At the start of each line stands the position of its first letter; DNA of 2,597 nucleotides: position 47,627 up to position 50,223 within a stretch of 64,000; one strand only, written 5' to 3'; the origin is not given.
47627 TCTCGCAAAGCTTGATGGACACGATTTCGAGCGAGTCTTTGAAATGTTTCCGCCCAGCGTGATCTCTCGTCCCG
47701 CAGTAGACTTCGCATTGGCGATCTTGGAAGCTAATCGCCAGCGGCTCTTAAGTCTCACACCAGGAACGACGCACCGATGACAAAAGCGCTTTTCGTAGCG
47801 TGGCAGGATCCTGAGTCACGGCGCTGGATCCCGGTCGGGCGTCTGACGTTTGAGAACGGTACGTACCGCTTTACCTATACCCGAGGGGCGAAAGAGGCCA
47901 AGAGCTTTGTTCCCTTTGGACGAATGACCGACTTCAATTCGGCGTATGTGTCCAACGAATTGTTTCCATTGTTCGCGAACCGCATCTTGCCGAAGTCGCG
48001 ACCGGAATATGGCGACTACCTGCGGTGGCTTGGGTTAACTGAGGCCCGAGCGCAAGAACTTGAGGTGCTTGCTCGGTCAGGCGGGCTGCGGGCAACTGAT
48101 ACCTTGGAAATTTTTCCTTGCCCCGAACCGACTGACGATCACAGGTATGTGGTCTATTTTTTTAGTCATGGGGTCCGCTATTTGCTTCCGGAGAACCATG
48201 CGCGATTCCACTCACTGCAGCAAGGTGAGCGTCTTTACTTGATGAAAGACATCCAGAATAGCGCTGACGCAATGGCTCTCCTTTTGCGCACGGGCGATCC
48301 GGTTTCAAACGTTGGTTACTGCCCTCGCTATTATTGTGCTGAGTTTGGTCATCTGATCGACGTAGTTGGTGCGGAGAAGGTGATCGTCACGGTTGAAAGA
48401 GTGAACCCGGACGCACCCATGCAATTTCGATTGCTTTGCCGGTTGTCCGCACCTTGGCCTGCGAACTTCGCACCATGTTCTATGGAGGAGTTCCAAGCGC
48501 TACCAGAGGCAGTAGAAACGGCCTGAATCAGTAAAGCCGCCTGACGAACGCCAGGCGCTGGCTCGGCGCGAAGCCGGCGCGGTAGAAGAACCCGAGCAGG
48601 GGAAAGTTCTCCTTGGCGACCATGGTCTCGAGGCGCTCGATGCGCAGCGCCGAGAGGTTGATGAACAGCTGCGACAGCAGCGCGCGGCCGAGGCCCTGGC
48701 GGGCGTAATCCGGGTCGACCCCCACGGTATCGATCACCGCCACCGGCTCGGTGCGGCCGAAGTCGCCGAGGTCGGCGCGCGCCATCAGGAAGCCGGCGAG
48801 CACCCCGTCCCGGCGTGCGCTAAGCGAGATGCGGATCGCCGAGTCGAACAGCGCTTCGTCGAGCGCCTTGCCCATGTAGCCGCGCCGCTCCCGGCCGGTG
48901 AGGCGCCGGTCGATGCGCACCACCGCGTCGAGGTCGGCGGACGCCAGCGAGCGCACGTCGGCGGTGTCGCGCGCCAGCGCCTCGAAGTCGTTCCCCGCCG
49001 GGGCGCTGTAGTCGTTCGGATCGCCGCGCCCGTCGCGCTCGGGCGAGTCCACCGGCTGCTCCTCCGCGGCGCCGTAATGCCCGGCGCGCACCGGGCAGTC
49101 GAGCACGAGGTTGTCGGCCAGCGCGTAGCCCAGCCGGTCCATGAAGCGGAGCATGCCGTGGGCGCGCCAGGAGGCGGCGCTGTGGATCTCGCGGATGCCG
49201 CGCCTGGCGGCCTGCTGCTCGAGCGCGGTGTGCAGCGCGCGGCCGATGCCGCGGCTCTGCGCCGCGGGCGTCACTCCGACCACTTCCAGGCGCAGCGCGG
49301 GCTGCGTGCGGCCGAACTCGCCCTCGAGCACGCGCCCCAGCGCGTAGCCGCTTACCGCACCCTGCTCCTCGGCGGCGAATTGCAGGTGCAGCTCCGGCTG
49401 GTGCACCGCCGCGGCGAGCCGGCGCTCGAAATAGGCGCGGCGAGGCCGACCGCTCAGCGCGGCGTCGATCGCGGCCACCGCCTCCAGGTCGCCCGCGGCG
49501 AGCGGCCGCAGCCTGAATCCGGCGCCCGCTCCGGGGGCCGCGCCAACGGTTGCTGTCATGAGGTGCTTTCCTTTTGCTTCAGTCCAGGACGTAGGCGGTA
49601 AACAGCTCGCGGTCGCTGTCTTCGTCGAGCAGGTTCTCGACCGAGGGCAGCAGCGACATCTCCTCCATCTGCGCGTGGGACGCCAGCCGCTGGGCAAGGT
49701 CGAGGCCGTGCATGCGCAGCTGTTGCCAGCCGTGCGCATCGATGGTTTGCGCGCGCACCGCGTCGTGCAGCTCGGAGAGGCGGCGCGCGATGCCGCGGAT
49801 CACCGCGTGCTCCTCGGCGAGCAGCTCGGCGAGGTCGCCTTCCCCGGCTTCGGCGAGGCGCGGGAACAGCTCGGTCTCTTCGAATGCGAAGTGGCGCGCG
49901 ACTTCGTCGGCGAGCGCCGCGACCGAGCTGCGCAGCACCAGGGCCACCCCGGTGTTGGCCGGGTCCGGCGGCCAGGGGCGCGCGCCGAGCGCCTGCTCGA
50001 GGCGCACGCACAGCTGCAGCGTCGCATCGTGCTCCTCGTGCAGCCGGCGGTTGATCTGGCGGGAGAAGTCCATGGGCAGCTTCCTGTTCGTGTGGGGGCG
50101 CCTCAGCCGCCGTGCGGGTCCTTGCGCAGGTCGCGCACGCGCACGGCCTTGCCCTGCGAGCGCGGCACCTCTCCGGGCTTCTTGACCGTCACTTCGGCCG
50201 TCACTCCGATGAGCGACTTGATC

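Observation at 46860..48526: Split-HipA two-gene module: kinase core plus HipS-like::HIRAN fusion, no HipB. Candidate uncharacterised toxin-antitoxin / DNA-end-sensing growth-arrest system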

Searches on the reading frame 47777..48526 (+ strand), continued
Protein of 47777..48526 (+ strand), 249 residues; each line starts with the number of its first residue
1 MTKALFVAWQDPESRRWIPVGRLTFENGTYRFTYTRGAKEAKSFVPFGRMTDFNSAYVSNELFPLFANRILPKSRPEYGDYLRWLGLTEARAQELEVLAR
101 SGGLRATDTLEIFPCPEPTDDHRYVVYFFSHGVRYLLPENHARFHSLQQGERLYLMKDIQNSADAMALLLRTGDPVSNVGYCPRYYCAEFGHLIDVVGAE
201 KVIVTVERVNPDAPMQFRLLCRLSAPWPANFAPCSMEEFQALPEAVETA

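Call 81: search_protein_families(library=pfam, proteins=[L008:2545-3402:+, L008:1951-2412:+, L008:764-1951:+, L071:4872-5780:+, L071:1560-4802:+, L076:9202-9705:+, L076:8659-9129:+, L018:5920-6645:+, L068:21-698:+, L082:1778-2758:-], max_evalue=0.001)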
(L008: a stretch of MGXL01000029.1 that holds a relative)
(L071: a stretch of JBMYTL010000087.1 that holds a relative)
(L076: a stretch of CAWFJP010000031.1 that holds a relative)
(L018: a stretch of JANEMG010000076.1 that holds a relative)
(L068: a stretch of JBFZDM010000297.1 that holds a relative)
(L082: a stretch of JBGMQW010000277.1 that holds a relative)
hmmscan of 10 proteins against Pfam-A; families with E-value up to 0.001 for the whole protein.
L008:2545-3402:+ (286 aa): 1 family
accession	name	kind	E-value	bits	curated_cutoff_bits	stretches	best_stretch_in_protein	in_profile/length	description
PF11236.13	DUF3037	-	3.1e-18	66.5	22.6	1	9-132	1-118/118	Protein of unknown function (DUF3037)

L008:1951-2412:+ (154 aa): 2 families
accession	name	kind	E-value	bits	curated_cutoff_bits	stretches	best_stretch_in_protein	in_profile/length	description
PF13676.11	TIR_2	-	3e-19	70.1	28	1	5-113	1-111/122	TIR domain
PF01582.25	TIR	-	9.4e-05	22.7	21.3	1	11-133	12-144/179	TIR domain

L008:764-1951:+ (396 aa): 1 family
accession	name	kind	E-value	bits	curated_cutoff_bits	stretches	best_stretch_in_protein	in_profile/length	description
PF01420.25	Methylase_S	-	3.9e-23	82.9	22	2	202-373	6-163/168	Type I restriction modification DNA specificity domain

L071:4872-5780:+ (303 aa): 2 families
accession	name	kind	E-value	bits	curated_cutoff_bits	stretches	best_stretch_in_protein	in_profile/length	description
PF10130.15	PIN_2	-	6.2e-07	30.2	22.4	1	42-117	1-71/133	PIN domain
PF13470.12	PIN_3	-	2.9e-06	28.5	27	1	40-155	1-114/115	PIN domain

L071:1560-4802:+ (1081 aa): 5 families
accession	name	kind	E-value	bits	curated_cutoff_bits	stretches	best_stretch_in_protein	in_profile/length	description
PF18766.7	SWI2_SNF2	-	5.2e-22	79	26.7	1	306-543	1-189/221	SWI2/SNF2 ATPase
PF04851.21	ResIII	-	2.1e-15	57.4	22.5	1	303-506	4-163/164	Type III restriction enzyme, res subunit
PF04313.20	HSDR_N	-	3.2e-12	47.2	25.1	1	132-226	108-196/198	Type I restriction enzyme R protein N terminus (HSDR_N)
PF22679.2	T1R_D3-like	-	1.6e-10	42.1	27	1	657-743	66-156/158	Type I restriction enzyme subunit R domain 3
PF00270.35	DEAD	-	2.5e-07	31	26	1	324-508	14-162/167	DEAD/DEAH box helicase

L076:9202-9705:+ (168 aa): 1 family
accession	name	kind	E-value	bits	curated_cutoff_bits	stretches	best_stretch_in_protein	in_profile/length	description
PF13310.11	Virulence_RhuM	-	1.2e-53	182.4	33.7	1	2-135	115-247/252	Virulence protein RhuM family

L076:8659-9129:+ (157 aa): 1 family
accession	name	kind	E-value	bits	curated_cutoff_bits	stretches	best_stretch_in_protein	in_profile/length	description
PF13310.11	Virulence_RhuM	-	1.2e-40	139.8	33.7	1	67-157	1-89/252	Virulence protein RhuM family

L018:5920-6645:+ (242 aa): 2 families
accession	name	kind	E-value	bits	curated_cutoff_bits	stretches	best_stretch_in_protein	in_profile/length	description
PF13672.11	PP2C_2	-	5.8e-15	55.8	24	1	44-230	11-182/209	Protein phosphatase 2C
PF00481.26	PP2C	-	2.9e-06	27.6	20.3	1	55-171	34-141/255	Protein phosphatase 2C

L068:21-698:+ (226 aa): 0 families

L082:1778-2758:- (327 aa): 2 families
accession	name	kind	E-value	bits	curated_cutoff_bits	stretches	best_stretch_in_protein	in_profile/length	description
PF01797.21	Y1_Tnp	-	3.5e-13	50.2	23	1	10-123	3-121/121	Transposase IS200 like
PF08299.17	Bac_DnaA_C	-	9.4e-07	29.2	31.5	1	232-293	1-61/69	Bacterial dnaA protein helix-turn-helix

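Call 82: search_protein_representatives(protein=window:47777-48523:+)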
Query: 249 residues. Proteins with E-value up to 0.001 (for the whole library): 1413; up to 1e-10: 878; up to 1e-30: 279. The best 150 are listed.
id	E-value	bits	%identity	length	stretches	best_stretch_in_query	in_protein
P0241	4.0e-81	288.6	53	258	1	3-242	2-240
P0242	1.7e-75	270.2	61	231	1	52-243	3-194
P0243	1.9e-75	270.0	51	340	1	5-243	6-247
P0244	1.0e-74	267.6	65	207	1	61-241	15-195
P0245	2.1e-74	266.6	47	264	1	3-247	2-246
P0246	2.9e-74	266.1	47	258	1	2-244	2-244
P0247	4.4e-74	265.5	51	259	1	3-244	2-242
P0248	6.3e-73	261.8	52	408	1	3-243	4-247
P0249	1.6e-70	253.8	46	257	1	3-242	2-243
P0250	3.5e-70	252.7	50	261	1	3-243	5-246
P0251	6.8e-68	245.3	49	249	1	5-242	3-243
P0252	1.0e-67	244.6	48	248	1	4-235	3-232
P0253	2.4e-67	243.4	48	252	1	1-240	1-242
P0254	6.9e-67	242.0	48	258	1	1-248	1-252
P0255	1.3e-66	241.0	47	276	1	3-240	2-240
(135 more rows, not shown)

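Call 87: search_dna_similar(query=window:47777-48523:+, collection=plasmids, mode=protein, max_rows=15)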
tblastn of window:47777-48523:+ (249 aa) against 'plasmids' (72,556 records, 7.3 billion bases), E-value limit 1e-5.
Records with a match: 8; places in all: 8; records where one place covers at least 80% of the query: 6.
Best place of each record, by identity: <60% 8.
By first word of the organism name: Mycolicibacterium 4; Nostoc 1; Oscillatoria 1; Rhodococcus 1; Nocardiopsis 1.
By predicted mobility (MOB-suite, as given by PLSDB): mobilizable 4; non-mobilizable 3; conjugative 1.
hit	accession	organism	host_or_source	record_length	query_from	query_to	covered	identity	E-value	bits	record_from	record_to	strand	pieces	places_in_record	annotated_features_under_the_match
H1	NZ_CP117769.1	Nostoc sp. UHCC 0926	whole organism,lichen surface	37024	3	245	98%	46.2%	2e-63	221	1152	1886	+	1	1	HIRAN domain-containing protein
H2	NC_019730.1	Oscillatoria nigro-viridis PCC 7112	-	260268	3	245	98%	44.9%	5e-58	205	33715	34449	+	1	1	HIRAN domain-containing protein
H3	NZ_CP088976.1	Rhodococcus pyridinivorans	pure culture,soil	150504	1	225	90%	36.7%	1e-31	129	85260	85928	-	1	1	HIRAN domain-containing protein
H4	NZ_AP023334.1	Mycolicibacterium sp. TY66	-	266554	1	231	93%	34.4%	3e-26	114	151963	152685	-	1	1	hypothetical protein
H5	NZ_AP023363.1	Mycolicibacterium sp. TY81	-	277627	1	231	93%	34.4%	3e-26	114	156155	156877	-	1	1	hypothetical protein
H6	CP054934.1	Nocardiopsis flavescens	Single Cell,marine sediment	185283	5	245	97%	32.2%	7e-29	121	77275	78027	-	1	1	hypothetical protein (x2)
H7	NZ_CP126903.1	Mycolicibacterium vanbaalenii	cell culture,soil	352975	26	211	75%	32.1%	4e-12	72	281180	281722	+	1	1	HIRAN domain-containing protein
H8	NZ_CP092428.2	Mycolicibacterium rufum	-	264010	26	211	75%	31.6%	2e-11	71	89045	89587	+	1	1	HIRAN domain-containing protein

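Call 88: search_dna_similar(query=window:47777-48523:+, collection=phages, mode=protein, max_rows=15)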
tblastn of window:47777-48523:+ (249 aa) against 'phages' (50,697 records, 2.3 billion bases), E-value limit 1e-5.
Records with a match: 6; places in all: 6; records where one place covers at least 80% of the query: 4.
Best place of each record, by identity: <60% 6.
By first word of the organism name: Vibrio 4; Clostridioides 1; Rathayibacter 1.
By host as written in the record: Vibrio cyclitrophicus 10N.222.46.E12 1; Vibrio cyclitrophicus 10N.222.46.F12 1; Vibrio cyclitrophicus 10N.286.45.B12 1; Vibrio cyclitrophicus 10N.286.55.A12 1; Clostridioides difficile CD500-12 1; Rathayibacter toxicus 1.
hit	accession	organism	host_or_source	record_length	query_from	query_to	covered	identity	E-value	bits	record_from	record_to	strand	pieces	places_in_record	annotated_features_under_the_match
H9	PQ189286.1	Vibrio phage 10N.222.46.E12_PE001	Vibrio cyclitrophicus 10N.222.46.E12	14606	1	241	97%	36.9%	3e-47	172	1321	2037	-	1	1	hypothetical protein (x2)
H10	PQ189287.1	Vibrio phage 10N.222.46.F12_PE001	Vibrio cyclitrophicus 10N.222.46.F12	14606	1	241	97%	36.9%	3e-47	172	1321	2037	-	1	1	hypothetical protein (x2)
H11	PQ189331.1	Vibrio phage 10N.286.45.B12_PE002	Vibrio cyclitrophicus 10N.286.45.B12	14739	1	241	97%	36.9%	3e-47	172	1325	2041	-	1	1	hypothetical protein (x2)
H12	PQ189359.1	Vibrio phage 10N.286.55.A12_PE001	Vibrio cyclitrophicus 10N.286.55.A12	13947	2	241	96%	36.7%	8e-47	171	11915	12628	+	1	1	hypothetical protein (x2)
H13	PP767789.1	Clostridioides phage phiCDKH02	Clostridioides difficile CD500-12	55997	5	195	77%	35.9%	1e-17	87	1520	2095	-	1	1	HIRAN domain-containing protein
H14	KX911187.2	Rathayibacter phage NCPPB3778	Rathayibacter toxicus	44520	2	120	48%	30.3%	2e-7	57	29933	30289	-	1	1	hypothetical protein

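Call 89: find_related_loci(query=A2, collection=viral_contigs, flank=6000)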
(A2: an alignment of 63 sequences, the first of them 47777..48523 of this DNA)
Query A2 (249 aa) in viral_contigs; peptide patterns used: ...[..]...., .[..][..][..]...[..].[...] (x = any residue, [..] = any of these).
28 stretches matched a pattern; 1 encode a relative of the query (tblastn E <= 1e-3); 1 distinct loci.
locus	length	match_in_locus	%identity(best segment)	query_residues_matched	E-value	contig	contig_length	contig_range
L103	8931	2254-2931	36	1-228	2e-47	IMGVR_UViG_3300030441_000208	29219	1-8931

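Call 90: get_annotated_region(hit=H9, flank=7000)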
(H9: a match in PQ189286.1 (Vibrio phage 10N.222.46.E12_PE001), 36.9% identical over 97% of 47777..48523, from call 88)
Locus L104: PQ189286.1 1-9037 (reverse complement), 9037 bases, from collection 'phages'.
description: Vibrio phage 10N.222.46.E12_PE001, complete genome.
organism: Vibrio phage 10N.222.46.E12_PE001 (NCBI taxid 3385266)
taxonomy: Viruses; Varidnaviria; Bamfordvirae; Preplasmiviricota; Tectiliviricetes; Vinavirales
host: Vibrio cyclitrophicus 10N.222.46.E12; source: seawater; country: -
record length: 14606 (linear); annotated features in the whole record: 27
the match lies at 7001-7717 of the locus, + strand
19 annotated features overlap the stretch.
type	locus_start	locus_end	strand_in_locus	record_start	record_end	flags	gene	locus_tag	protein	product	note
CDS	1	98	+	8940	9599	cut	-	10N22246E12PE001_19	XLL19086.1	hypothetical protein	PG160_MONPV_DNA_packaging_protein_OPG160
CDS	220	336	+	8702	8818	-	-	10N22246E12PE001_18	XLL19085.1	hypothetical protein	-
CDS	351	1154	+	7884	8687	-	-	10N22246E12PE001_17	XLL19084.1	hypothetical protein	CAPSD_BPPM2_Major_capsid_protein_P2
CDS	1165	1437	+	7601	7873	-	-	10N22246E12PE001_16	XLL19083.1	hypothetical protein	TMhelix_containing_protein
CDS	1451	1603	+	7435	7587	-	-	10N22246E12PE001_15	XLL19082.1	hypothetical protein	-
CDS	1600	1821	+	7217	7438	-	-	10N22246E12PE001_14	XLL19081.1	hypothetical protein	-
CDS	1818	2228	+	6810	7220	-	-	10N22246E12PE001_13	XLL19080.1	hypothetical protein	-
CDS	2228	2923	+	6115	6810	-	-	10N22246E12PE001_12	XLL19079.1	hypothetical protein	GPJ_BPPM2_Uncharacterized_protein_Gp-j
CDS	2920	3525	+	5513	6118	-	-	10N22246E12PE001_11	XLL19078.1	hypothetical protein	-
CDS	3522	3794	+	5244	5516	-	-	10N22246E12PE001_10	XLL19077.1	hypothetical protein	-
CDS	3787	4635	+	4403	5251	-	-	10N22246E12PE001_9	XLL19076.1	hypothetical protein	-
CDS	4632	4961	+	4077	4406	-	-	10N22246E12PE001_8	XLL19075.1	hypothetical protein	tail_fiber_protein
CDS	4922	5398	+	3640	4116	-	-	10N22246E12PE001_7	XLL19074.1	hypothetical protein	head_protein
CDS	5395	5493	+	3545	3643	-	-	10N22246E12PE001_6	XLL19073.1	hypothetical protein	-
CDS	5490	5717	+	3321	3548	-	-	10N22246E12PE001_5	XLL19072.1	hypothetical protein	-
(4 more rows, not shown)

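Call 91: get_annotated_region(hit=H13, flank=4000)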
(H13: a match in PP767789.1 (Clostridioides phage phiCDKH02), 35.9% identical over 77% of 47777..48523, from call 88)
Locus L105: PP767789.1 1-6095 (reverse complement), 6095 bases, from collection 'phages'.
description: Clostridioides phage phiCDKH02, complete genome.
organism: Clostridioides phage phiCDKH02 (NCBI taxid 3145026)
taxonomy: Viruses
host: Clostridioides difficile CD500-12; source: clinical sample; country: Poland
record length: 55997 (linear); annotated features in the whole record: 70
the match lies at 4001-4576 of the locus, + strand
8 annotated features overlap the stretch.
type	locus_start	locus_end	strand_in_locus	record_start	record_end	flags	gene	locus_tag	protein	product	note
CDS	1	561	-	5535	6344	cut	-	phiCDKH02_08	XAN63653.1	antirepressor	-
CDS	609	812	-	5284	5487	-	-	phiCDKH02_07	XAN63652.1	helix-turn-helix domain-containing protein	-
CDS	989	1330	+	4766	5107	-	-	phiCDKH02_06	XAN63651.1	XRE family transcriptional regulator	-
CDS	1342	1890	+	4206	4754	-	-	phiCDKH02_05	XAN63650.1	helix-turn-helix transcriptional regulator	-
CDS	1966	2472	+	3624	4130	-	-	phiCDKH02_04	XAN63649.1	ImmA/IrrE family metallo-endopeptidase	-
CDS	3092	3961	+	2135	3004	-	-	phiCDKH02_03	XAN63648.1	HipA domain-containing protein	-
CDS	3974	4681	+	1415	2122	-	-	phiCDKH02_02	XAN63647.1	HIRAN domain-containing protein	-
CDS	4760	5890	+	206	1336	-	-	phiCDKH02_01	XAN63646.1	site-specific integrase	-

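Call 92: get_annotated_region(hit=H1, flank=4000)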
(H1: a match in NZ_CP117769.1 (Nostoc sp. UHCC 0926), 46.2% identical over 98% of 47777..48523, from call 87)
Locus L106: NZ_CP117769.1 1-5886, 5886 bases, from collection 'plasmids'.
description: Nostoc sp. UHCC 0926 plasmid pn5, complete sequence
organism: Nostoc sp. UHCC 0926 (NCBI taxid 3025190)
taxonomy: Bacteria; Cyanobacteriota; Cyanophyceae; Nostocales; Nostocaceae; Nostoc; Nostoc sp. UHCC 0926
host: -; source: whole organism,lichen surface; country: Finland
typing (MOB-suite, as given by PLSDB): mobilizable; relaxase MOBP
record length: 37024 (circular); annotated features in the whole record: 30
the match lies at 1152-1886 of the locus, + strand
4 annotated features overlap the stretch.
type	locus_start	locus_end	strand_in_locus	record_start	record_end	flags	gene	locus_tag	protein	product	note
CDS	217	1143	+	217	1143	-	-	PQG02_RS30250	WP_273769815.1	HipA-like protein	-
CDS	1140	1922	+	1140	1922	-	-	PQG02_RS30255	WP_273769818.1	HIRAN domain-containing protein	-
CDS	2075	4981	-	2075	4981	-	-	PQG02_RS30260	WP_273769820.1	DUF499 domain-containing protein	-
CDS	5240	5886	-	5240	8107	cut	-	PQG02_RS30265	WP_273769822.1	DUF1156 domain-containing protein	-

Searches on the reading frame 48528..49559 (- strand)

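Call 50: search_protein_families(library=pfam, proteins=[window:48528-49559:-], max_evalue=0.01)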
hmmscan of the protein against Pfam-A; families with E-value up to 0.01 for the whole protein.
window:48528-49559:- (343 aa): 8 families
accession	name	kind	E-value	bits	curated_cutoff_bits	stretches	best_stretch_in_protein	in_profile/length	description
PF00583.31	Acetyltransf_1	-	1.1e-23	84.2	20.7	2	238-330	29-116/116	Acetyltransferase (GNAT) family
PF13508.13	Acetyltransf_7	-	3.8e-15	56.5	27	2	248-331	8-83/84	Acetyltransferase (GNAT) domain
PF13673.13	Acetyltransf_10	-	1.5e-09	38.4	23.6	2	249-333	37-110/128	Acetyltransferase (GNAT) domain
PF13420.13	Acetyltransf_4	-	1.8e-07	31.7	24.3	1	42-148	35-137/155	Acetyltransferase (GNAT) domain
PF08445.16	FR47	-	1.1e-05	25.7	22.1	0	272-331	20-78/86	FR47-like protein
PF13527.13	Acetyltransf_9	-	4.5e-05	23.9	25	0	202-303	2-102/127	Acetyltransferase (GNAT) domain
PF14542.12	Acetyltransf_CG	-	0.0021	18.6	30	0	270-299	21-50/80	GCN5-related N-acetyl-transferase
PF13480.13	Acetyltransf_6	-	0.0035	17.9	22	0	91-126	98-133/143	Acetyltransferase (GNAT) domain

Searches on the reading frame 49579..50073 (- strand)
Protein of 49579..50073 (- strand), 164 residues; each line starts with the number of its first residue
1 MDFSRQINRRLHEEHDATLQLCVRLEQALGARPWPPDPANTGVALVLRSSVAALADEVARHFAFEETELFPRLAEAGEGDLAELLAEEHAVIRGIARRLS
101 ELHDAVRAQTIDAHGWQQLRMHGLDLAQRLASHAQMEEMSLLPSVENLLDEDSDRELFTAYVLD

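Call 50: search_protein_families(library=pfam, proteins=[window:49579-50073:-], max_evalue=0.01)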
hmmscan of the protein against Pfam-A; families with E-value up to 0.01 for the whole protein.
window:49579-50073:- (164 aa): 1 family
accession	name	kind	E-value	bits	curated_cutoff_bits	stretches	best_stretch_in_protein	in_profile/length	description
PF01814.28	Hemerythrin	-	6.6e-15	56.2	25.3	1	8-143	3-125/127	Hemerythrin HHE cation binding domain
